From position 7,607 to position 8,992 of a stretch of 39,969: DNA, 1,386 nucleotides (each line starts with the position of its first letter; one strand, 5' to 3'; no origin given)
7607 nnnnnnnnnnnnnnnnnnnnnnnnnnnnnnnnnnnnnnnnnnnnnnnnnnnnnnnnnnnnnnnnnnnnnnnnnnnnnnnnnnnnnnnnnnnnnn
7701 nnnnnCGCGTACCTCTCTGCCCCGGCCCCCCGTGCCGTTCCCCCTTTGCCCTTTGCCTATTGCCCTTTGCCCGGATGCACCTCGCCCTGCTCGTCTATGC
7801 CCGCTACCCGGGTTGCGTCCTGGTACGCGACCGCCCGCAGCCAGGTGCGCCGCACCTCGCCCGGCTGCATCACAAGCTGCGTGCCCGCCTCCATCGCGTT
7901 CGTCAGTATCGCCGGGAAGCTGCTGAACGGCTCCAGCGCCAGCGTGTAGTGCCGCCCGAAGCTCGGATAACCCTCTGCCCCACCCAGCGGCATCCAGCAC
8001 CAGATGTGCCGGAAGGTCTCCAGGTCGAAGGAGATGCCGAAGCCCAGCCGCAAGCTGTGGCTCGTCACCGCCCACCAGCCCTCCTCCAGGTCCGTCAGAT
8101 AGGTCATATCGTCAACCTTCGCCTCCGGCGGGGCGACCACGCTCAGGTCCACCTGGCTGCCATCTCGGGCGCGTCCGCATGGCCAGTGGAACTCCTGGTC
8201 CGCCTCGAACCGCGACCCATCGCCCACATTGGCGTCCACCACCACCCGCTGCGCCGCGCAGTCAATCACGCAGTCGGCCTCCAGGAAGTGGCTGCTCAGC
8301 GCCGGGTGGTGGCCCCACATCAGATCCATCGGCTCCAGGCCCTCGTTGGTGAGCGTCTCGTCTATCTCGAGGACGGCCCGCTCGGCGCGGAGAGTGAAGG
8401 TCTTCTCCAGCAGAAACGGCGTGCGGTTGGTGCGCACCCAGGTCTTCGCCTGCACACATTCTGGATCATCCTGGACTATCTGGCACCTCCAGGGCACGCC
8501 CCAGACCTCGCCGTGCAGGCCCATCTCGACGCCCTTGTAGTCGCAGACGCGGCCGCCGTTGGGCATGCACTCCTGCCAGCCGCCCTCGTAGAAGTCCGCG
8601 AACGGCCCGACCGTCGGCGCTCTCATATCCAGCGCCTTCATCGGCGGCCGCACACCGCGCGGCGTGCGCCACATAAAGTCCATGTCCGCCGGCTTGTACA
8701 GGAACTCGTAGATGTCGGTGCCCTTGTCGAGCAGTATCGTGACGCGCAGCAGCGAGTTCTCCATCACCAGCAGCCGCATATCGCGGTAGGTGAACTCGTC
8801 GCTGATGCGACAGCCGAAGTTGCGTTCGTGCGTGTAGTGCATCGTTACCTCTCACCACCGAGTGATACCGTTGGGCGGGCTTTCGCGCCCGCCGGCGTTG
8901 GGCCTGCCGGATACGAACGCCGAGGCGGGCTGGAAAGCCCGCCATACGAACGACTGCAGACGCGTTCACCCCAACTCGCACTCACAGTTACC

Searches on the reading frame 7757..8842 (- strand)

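Call 60: search_protein_families(library=pfam, max_evalue=0.001, proteins=[window:7757-8842:-])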
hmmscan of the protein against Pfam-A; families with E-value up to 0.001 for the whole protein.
window:7757-8842:- (361 aa): 1 family
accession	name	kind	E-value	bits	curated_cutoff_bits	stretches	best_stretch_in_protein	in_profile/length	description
PF14486.12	DUF4432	-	3.2e-17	62.7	32.5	1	22-335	4-300/304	Domain of unknown function (DUF4432)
